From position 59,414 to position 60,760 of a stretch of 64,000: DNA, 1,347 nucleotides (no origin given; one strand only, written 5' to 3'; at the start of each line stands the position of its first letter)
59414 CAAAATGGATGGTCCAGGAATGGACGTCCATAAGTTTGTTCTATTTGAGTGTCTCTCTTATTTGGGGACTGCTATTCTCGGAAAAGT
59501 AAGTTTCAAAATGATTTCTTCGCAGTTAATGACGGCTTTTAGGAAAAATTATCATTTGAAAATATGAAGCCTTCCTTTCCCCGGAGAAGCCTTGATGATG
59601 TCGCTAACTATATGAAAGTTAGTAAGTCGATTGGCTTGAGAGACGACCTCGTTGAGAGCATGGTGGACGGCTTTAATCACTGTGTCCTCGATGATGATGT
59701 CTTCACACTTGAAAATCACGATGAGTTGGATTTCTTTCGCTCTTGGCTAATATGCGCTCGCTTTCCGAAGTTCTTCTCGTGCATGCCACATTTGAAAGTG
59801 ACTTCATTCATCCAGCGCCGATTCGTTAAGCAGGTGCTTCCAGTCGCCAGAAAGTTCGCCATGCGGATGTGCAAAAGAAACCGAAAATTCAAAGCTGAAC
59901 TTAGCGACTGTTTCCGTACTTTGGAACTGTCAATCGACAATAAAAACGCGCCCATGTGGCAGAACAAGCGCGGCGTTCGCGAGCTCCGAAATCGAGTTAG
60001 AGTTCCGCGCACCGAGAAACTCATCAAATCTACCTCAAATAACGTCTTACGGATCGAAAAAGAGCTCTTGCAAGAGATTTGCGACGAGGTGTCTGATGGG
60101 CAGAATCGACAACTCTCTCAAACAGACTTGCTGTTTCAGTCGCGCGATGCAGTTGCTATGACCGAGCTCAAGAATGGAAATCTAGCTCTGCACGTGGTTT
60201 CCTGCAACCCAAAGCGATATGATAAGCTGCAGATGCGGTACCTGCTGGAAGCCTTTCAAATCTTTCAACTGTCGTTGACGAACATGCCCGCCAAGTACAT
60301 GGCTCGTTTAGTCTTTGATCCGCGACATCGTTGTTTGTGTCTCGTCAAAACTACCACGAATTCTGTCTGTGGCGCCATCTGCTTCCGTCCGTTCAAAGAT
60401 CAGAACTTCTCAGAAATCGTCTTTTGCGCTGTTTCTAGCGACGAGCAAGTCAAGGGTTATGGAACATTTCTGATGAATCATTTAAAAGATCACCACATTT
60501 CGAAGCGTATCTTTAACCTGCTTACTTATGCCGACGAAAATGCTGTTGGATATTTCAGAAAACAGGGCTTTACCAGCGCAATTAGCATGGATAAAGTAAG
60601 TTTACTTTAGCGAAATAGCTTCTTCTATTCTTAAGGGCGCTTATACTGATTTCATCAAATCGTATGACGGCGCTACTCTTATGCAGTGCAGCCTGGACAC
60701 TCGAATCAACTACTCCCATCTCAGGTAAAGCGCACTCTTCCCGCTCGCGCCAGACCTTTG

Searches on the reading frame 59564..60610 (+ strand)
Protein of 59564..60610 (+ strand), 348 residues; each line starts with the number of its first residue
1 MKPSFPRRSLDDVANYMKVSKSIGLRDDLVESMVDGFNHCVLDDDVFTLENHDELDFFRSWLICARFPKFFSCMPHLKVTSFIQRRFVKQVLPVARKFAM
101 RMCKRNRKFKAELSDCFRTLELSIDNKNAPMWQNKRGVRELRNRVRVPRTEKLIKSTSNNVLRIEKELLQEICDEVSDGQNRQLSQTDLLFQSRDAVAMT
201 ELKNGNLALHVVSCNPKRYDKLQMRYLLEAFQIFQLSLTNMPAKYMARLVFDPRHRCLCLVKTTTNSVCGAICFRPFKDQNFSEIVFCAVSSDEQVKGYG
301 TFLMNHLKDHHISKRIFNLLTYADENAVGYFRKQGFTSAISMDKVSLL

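Call 37: find_homologous_proteins(query=window:59564-60610:+, max_evalue=1e-20)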
Query window:59564-60610:+ (348 aa): 185 proteins with E <= 1e-20 among 1039 candidates; the best 120 are listed.
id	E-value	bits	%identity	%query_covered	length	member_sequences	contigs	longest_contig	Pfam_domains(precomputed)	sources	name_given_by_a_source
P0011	1.3e-223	759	97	100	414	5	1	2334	PF13508.14,PF00583.32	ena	-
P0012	3.2e-151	521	67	99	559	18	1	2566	PF13508.14,PF00583.32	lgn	-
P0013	6.4e-133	461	59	99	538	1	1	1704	PF13508.14,PF00583.32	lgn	-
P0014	8.8e-91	322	46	97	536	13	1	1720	PF00583.32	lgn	-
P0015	1.0e-75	273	43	97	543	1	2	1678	PF00583.32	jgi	-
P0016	7.3e-74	267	42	97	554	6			PF00583.32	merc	-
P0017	3.3e-44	169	55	45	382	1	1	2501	PF13508.14,PF00583.32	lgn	-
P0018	4.0e-44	169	36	84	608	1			PF06466.17,PF13508.14,PF00439.31,PF00583.32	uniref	uniref:histone acetyltransferase n=1 Tax=Astyanax mexicanus TaxID=7994 RepID=A0A8B9GVD8_ASTMX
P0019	4.5e-43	166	35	83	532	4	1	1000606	PF06466.17,PF13508.14,PF00583.32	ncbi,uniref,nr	ncbi:Histone acetyltransferase KAT2B [Tupaia chinensis]|uniref:histone acetyltransferase n=1 Tax=Tup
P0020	5.5e-43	165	33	83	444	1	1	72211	PF06466.17,PF13508.14,PF00583.32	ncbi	ncbi:hypothetical protein A6R68_17732, partial [Neotoma lepida]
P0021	1.0e-42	164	53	45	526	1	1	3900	PF13508.14,PF00439.31,PF00583.32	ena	-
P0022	4.5e-42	162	44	61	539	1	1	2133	PF13508.14,PF00439.31,PF00583.32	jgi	-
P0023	5.7e-42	162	52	45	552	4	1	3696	PF06466.17,PF13508.14,PF00439.31,PF00583.32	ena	-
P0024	6.8e-42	162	41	67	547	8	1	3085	PF13508.14,PF00439.31,PF00583.32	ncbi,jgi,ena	jgi:histone acetyltransferase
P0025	9.1e-42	161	49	49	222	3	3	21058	PF13508.14,PF00583.32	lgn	-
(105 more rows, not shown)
